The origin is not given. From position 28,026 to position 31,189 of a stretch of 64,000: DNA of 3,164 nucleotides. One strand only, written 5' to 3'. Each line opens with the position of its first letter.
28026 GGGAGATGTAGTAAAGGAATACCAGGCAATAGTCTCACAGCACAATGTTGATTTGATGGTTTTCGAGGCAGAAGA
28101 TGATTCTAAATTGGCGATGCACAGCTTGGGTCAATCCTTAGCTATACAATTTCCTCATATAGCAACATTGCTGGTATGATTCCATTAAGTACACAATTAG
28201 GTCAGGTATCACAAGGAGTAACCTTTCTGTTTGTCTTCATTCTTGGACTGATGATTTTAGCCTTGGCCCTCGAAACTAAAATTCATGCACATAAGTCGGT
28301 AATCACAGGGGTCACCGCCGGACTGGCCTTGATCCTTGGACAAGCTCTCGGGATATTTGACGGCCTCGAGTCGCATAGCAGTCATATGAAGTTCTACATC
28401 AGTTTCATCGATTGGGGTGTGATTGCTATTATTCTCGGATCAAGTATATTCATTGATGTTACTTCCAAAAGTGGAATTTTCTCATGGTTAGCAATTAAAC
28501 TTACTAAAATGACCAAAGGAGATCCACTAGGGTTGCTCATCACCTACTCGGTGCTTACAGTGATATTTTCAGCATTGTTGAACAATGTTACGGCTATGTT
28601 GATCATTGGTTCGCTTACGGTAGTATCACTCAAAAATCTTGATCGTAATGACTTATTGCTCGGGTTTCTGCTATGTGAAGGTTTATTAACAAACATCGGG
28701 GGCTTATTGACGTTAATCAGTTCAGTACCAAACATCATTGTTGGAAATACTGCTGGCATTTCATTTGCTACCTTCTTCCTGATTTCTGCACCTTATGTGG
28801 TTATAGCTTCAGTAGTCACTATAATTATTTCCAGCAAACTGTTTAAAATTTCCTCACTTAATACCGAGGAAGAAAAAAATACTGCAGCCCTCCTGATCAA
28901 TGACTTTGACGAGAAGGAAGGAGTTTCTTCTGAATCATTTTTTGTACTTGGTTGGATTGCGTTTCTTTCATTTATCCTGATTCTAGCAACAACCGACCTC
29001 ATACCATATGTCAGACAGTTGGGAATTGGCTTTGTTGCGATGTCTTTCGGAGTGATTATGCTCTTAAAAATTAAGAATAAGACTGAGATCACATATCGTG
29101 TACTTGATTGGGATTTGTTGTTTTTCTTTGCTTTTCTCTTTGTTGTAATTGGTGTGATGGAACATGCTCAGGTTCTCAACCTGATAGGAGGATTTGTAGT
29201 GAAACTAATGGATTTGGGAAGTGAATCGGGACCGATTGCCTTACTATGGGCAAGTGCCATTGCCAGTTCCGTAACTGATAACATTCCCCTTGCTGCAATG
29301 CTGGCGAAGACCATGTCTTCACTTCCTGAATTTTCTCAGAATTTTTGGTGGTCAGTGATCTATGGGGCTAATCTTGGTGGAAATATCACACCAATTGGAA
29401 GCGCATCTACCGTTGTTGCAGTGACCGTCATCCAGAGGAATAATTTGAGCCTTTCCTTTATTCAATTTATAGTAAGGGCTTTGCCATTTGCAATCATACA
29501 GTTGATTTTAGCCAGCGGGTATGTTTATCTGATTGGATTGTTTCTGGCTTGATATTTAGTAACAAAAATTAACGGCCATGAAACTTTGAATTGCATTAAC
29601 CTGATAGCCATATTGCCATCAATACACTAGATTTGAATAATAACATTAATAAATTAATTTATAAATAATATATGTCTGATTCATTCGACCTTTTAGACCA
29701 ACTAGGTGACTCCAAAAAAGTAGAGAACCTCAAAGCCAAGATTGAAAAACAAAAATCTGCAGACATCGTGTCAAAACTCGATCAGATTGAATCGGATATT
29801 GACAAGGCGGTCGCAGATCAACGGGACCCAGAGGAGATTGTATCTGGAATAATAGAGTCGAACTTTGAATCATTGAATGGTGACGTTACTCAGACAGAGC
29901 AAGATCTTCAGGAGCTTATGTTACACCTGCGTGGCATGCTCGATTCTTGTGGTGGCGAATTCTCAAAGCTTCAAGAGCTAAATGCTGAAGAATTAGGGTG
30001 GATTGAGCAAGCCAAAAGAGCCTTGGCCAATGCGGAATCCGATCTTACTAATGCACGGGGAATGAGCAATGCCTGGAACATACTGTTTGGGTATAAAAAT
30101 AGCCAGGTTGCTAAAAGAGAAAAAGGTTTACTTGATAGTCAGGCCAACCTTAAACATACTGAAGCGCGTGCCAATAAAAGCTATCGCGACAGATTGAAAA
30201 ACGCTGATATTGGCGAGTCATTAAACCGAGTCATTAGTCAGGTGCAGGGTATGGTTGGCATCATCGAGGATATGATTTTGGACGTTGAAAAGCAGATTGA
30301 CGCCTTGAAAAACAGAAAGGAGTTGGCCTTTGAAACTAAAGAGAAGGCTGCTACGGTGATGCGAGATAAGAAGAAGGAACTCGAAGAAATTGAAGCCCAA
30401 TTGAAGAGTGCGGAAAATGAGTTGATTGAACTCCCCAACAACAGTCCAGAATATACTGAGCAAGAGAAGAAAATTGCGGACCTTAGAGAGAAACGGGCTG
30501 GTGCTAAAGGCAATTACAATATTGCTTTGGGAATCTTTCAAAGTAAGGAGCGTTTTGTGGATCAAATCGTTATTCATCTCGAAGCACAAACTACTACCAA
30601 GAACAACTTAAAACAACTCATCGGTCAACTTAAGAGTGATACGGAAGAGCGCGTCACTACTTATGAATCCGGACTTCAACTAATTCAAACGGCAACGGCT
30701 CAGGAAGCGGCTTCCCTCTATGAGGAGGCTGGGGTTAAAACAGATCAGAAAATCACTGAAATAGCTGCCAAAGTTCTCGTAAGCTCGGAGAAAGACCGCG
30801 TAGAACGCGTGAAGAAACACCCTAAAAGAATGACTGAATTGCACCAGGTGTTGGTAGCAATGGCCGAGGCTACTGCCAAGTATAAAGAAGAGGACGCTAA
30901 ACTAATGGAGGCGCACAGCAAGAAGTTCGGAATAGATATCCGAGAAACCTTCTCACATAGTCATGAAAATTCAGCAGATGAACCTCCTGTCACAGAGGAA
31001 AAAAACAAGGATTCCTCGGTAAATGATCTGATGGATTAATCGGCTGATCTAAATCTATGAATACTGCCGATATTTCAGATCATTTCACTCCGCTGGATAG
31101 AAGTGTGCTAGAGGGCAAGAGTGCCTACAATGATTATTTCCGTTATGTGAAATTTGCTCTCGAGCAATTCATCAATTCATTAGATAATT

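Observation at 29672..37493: Six-gene, translationally coupled operon around a divergent AAA+ ATPase, with no recognisable pathway (best candidate for a new system)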

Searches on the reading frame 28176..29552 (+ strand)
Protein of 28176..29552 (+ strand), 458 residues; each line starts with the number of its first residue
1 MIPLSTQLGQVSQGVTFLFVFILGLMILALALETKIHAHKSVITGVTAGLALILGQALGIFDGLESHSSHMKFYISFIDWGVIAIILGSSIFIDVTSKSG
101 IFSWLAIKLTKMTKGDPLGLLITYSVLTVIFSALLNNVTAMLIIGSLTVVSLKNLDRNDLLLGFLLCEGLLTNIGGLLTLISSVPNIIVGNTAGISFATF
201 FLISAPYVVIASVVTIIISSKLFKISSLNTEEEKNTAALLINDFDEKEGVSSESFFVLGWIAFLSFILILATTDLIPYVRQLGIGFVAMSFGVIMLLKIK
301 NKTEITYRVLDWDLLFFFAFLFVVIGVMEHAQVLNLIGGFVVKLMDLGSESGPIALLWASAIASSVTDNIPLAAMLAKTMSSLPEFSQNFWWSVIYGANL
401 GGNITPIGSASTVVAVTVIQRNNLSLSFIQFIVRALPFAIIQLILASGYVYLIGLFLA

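Call 3: search_protein_families(library=pfam, proteins=[window:28176-29552:+], max_evalue=1)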
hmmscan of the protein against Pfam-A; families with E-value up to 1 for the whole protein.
window:28176-29552:+ (458 aa): 3 families
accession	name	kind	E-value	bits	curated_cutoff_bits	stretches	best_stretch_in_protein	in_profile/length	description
PF03600.22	CitMHS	-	9e-41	140.5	31.9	2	46-392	16-331/336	Citrate transporter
PF02040.21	ArsB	-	2.8e-13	50.5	22.2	1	48-446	30-415/423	Arsenical pump membrane protein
PF07670.19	Gate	-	0.013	16.4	29.6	1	314-415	4-80/104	Nucleoside recognition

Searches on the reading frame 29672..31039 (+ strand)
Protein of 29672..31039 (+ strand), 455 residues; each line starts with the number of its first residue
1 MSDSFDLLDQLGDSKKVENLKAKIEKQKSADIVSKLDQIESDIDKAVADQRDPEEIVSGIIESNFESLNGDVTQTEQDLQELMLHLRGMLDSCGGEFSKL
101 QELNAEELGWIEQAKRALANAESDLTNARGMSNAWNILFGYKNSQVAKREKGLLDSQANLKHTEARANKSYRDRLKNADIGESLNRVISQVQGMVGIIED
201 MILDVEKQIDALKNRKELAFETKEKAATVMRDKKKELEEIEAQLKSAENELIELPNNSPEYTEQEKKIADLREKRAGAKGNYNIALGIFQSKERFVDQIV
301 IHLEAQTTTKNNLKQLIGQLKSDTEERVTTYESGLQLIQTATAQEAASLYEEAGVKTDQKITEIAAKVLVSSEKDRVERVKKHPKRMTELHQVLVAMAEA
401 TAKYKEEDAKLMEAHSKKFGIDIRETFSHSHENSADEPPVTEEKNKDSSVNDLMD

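Call 3: search_protein_families(library=pfam, proteins=[window:29672-31039:+], max_evalue=1)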
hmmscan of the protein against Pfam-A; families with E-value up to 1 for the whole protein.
window:29672-31039:+ (455 aa): 2 families
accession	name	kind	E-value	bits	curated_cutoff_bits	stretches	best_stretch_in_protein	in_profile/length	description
PF12325.13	TMF_TATA_bd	-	0.022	15.3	29.1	1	232-293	30-91/115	TATA element modulatory factor 1 TATA binding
PF11858.14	DUF3378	-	0.11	13.1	27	1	327-360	40-73/76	Domain of unknown function (DUF3378)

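Call 4: search_protein_families(library=padloc, proteins=[window:29672-31039:+], max_evalue=1)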
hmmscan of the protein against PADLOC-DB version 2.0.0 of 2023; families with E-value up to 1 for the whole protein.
window:29672-31039:+ (455 aa): 1 family
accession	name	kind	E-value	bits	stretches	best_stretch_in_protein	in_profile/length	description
PDLC00441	ThsC2|ThsC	-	0.0042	14.9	1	73-112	99-138/148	HIT family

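Call 5: search_protein_families(library=ncbifam, proteins=[window:29672-31039:+], max_evalue=1)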
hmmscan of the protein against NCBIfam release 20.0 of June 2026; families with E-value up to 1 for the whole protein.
window:29672-31039:+ (455 aa): 3 families
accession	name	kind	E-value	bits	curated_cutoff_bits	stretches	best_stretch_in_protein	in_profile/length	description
NF006544.0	PRK09039.1-3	equivalog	0.00035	20.3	362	1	74-191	74-189/343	peptidoglycan -binding protein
TIGR02168.1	SMC_prok_B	equivalog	0.0076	14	567.35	2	15-195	756-940/1181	chromosome segregation protein SMC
NF004076.0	PRK05581.1-4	subfamily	0.18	11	165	0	372-432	49-108/221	ribulose-phosphate 3-epimerase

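Call 17: search_solved_structures(query=A2, max_evalue=10)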
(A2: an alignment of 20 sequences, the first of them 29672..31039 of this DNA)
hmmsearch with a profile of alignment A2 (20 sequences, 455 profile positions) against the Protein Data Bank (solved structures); distinct sequences matched with E-value up to 10: 11.
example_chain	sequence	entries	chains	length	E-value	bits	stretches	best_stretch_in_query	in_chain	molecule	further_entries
4zry_B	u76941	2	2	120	0.00032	22.9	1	188-256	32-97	Keratin, type II cytoskeletal 1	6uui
3tnu_B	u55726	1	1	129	0.01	17.9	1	186-254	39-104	Keratin, type II cytoskeletal 5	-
6emw_D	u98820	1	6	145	0.015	17.4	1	145-247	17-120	ATP-dependent Clp protease ATP-binding subunit ClpC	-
6jfv_B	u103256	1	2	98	0.019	17.1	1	186-254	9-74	Keratin, type II cytoskeletal 5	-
8bd7_W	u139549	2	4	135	0.15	14.2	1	177-252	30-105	Intraflagellar transport particle protein IFT20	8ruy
9ypi_A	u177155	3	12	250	0.61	12.1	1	65-99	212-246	Mangotoxin biosynthesis protein MboA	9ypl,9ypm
9rgx_A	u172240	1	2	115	0.68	12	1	191-275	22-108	sc-apCC3-ACW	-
7xv2_A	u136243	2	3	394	2.1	10.4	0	162-261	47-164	Tripartite motif-containing protein 72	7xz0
7xyz_A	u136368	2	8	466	3.1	9.8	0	162-260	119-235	Tripartite motif-containing protein 72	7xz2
7xz1_A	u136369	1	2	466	4.8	9.2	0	162-255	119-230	Tripartite motif-containing protein 72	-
7xyy_A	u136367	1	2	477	6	8.8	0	162-256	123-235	Tripartite motif-containing protein 72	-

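Call 18: search_protein_families(library=pfam, alignment_id=A2, max_evalue=0.1)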
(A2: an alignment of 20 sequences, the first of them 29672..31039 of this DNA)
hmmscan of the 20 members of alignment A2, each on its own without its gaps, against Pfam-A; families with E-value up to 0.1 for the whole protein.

A. member 1, window:29672-31039:+ (455 aa): 1 family
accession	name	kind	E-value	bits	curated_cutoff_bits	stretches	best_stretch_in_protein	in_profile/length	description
PF12325.13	TMF_TATA_bd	-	0.022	15.3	29.1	1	232-293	30-91/115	TATA element modulatory factor 1 TATA binding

B. families by the number of members that match (of 20 scanned): 13 families
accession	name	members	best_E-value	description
PF01983.22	CofC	5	0.0009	Guanylyl transferase CofC like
PF12325.13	TMF_TATA_bd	4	0.0041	TATA element modulatory factor 1 TATA binding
PF22373.2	MG491_central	3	0.017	Organelle protein MG491, central domain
PF04513.17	Baculo_PEP_C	2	0.017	Baculovirus polyhedron envelope protein, PEP, C terminus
PF11858.14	DUF3378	2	0.045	Domain of unknown function (DUF3378)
PF18371.6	FAD_SOX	2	0.051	Flavin adenine dinucleotide (FAD)-dependent sulfhydryl oxidase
PF05791.16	Bacillus_HBL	1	0.0024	Bacillus haemolytic enterotoxin (HBL)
PF04546.19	Sigma70_ner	1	0.011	Sigma-70, non-essential region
PF05335.18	DUF745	1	0.016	Protein of unknown function (DUF745)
PF21211.3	FkbH_N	1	0.018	FkbH, N-terminal domain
PF14712.11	Snapin_Pallidin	1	0.021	Snapin/Pallidin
PF16125.10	DUF4837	1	0.071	Domain of unknown function (DUF4837)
PF10154.14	Fy-3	1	0.094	Ferry endosomal RAB5 effector complex subunit 3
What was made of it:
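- On ESCRT-III / Vps4: No Snf7 hit at E <= 0.1 in 20 g1 homologues (call 18).
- There is no Snf7 or PspA_IM30 Pfam hit at E <= 0.1 in any of 20 g1 homologues (call 18).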

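Call 24: find_homologous_proteins(query=A2, max_evalue=0.001)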
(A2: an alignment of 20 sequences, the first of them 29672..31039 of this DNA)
Query A2 (20 sequences) (455 aa, profile of the alignment): 886 proteins with E <= 0.001 among 8000 candidates; the best 120 are listed.
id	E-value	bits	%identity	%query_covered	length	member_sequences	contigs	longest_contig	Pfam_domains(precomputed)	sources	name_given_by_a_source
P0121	1.8e-183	629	75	100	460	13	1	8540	-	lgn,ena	-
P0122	4.0e-183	628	72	100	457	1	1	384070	-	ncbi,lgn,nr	ncbi:MAG: hypothetical protein GC181_09770 [Bacteroidetes bacterium]|nr:hypothetical protein [Bacter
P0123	8.1e-183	627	65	100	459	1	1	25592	-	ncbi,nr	ncbi:MAG: hypothetical protein KTR13_09520 [Saprospiraceae bacterium]|nr:hypothetical protein [Sapro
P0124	2.5e-182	625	76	100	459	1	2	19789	-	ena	-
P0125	3.3e-182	625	87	100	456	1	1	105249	-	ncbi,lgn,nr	ncbi:MAG: hypothetical protein GC178_01560 [Flavobacteriales bacterium]|nr:hypothetical protein [Fla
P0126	3.9e-182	624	75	100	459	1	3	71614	-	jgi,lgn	jgi:chromosome segregation ATPase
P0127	5.1e-182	624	69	100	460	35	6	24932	-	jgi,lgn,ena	jgi:hypothetical protein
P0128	2.7e-181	622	74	100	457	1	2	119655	-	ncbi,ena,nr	ncbi:MAG: hypothetical protein JJ975_01430 [Bacteroidia bacterium]|nr:hypothetical protein [Bacteroi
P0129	2.7e-181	622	71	100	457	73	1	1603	-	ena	-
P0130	3.8e-181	621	75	100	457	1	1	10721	-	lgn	-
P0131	8.0e-181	620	95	100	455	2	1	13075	-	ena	-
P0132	1.0e-180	620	70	100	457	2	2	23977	-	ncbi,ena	-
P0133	1.6e-180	619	73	100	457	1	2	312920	-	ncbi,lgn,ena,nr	ncbi:MAG: hypothetical protein COA58_08105 [Bacteroidetes bacterium]|nr:MAG: hypothetical protein CO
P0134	2.9e-180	618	75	100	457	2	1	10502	-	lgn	-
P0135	3.2e-180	618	73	100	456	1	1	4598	-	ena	-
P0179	8.3e-176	603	28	96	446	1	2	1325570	-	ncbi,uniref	ncbi:microtubule-binding protein [Tenacibaculum sp. 190524A05c]|uniref:Microtubule-binding protein n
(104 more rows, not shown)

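Call 32: predict_structure(alignment_id=A5)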
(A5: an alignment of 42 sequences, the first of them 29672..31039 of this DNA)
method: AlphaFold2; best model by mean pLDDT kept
length: 455 residues; sequences in the alignment: 42
mean_pLDDT: 73.2   pTM: 0.52
mean pLDDT of the five models: 73.2, 66.8, 64.7, 62.7, 62.6
residues with pLDDT >= 90: 97; 70-90: 189; 50-70: 84; < 50: 85
segments of 3 or more residues with pLDDT < 50: 1-11, 345-373, 425-455
pLDDT, mean of each block of 10 residues (from residue 1): 40 66 67 86 87 86 87 80 73 66 79 91 90 79 88 89 82 69 72 80 87 92 93 95 94 86 92 92 90 92 89 85 75 63 48 44 41 49 50 51 63 62 46 35 36 44
secondary structure, 60 per line:
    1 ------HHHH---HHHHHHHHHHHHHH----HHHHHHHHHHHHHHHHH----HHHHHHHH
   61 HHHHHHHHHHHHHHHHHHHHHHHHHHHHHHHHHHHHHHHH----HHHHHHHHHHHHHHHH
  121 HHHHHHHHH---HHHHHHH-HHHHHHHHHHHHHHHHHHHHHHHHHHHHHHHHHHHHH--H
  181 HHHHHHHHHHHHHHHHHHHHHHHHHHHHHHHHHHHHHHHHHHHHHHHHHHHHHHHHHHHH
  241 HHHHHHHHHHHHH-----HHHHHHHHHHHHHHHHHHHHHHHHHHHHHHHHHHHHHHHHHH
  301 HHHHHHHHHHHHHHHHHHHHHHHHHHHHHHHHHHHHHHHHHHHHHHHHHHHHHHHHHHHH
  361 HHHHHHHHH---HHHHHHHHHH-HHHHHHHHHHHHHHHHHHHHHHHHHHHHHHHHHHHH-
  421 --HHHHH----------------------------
elements in order: H7-10 H14-27 H32-48 H53-100 H105-129 H133-139 H141-177 H180-253 H259-369 H373-382 H384-419 H423-427
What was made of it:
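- Checked: g1 is all-helical in the AlphaFold2 model (mean pLDDT 73; helices 53-100, 105-129, 141-177, 180-253, 259-369; call 32).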

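Call 34: fold_search(model_id=the predicted structure, library=pdb)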
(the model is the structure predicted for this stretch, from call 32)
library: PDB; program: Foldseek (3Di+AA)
matches with E <= 10: 572; with E <= 0.001: 0
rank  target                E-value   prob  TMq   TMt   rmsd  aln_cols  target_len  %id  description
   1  9y6s_7K               2.4e-02  1.00  0.28  0.10  51.3       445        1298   12  96-nm repeat of the Leishmania tarentolae doublet microtubule (released 2025-12-17)
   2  9y6s_7L               5.8e-02  0.96  0.25  0.09  64.8       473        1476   14  96-nm repeat of the Leishmania tarentolae doublet microtubule (released 2025-12-17)
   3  4bne_B                6.7e-02  0.85  0.19  0.27  14.9       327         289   12  Pacsin2 Interacts with Membranes and Actin-Filaments (released 2014-05-14)
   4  7n6g_3O               7.3e-02  0.82  0.21  0.26  34.9       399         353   14  C1 of central pair (released 2022-05-18)
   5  8glv_Dp               7.3e-02  0.82  0.19  0.07  46.5       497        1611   10  96-nm repeat unit of doublet microtubules from Chlamydomonas reinhardtii flagella (released 2023-05-31)
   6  4bne_A                7.6e-02  0.72  0.15  0.22  12.5       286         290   12  Pacsin2 Interacts with Membranes and Actin-Filaments (released 2014-05-14)
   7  7sqc_1K               8.4e-02  0.91  0.24  0.31  39.8       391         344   14  Ciliary C1 central pair apparatus isolated from Chlamydomonas reinhardtii (released 2022-04-13)
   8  3q0k_C                1.0e-01  0.54  0.13  0.18  14.2       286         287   12  Crystal structure of Human PACSIN 2 F-BAR (released 2012-02-15)
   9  2v0o_A                1.1e-01  0.75  0.16  0.25  28.1       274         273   14  FCHO2 F-BAR domain (released 2007-06-26)
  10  9mg8_A                1.1e-01  0.35  0.14  0.16  45.3       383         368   14  Crystal Structure of b-iTHR-110 (released 2025-12-17)
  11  3q0k_A                1.3e-01  0.66  0.15  0.21  13.3       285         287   14  Crystal structure of Human PACSIN 2 F-BAR (released 2012-02-15)
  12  9e5c_1t               1.3e-01  0.51  0.17  0.08  61.6       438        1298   13  Cryo-EM structure of 96 nm repeat of microtubule doublet from T. brucei flagellum (released 2025-03-12)
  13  4wpe                  1.4e-01  0.72  0.14  0.21  17.3       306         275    7  Crystal Structure of Hof1p F-BAR domain (released 2014-12-24)
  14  2efl                  1.4e-01  0.63  0.16  0.22  16.7       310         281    9  Crystal structure of the EFC domain of formin-binding protein 17 (released 2007-05-29)
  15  4tql_B                1.7e-01  0.51  0.15  0.25  18.3       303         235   16  Computationally designed three helix bundle (released 2014-10-15)
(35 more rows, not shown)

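Call 35: find_encoding_contigs(protein=P0179, flank=9000, max_places=2)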
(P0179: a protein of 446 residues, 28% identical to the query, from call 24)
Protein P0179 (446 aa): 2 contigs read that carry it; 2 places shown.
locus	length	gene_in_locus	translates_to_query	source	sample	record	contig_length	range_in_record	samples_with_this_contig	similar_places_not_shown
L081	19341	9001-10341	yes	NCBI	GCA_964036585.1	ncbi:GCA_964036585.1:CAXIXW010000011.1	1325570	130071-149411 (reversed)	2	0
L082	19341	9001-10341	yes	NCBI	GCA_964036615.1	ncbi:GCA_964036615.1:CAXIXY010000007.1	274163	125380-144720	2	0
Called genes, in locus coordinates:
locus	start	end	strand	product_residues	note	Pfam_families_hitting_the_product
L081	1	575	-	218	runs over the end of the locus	-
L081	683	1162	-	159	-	-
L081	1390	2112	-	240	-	PF20772:TACO1_YebC_N, PF01709:Transcrip_reg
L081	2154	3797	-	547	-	PF01039:Carboxyl_trans, PF06833:MdcE (faint), PF03255:ACCA (weak)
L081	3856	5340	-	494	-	PF01381:HTH_3, PF12844:HTH_19, PF13560:HTH_31 (weak)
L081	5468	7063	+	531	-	PF20656:MS_N, PF01274:MS_TIM-barrel, PF20659:MS_C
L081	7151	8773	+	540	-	PF00463:ICL, PF13714:PEP_mutase, PF00463:ICL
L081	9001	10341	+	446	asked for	-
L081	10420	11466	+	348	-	-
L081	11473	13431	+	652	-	PF00004:AAA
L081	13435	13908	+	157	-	PF06271:RDD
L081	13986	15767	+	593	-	PF07366:SnoaL (faint), PF01979:Amidohydro_1, PF07969:Amidohydro_3, PF12680:SnoaL_2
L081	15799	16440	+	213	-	-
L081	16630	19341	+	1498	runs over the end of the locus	PF01339:CheB_methylest, PF03705:CheR_N, PF01739:CheR, PF13596:PAS_10, PF08447:PAS_3, PF08447:PAS_3, PF08447:PAS_3, PF08447:PAS_3, +7 more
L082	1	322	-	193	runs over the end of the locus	-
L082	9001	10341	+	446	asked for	-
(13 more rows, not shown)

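Call 64: search_protein_families(library=phrogs, proteins=[window:29672-31039:+], max_evalue=0.1)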
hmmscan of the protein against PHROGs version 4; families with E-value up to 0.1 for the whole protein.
window:29672-31039:+ (455 aa): 2 families
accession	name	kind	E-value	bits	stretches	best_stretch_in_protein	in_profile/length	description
phrog_24307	-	unknown function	0.022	15.8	0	54-145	36-128/136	-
phrog_6179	-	unknown function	0.061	15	1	207-257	24-77/93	-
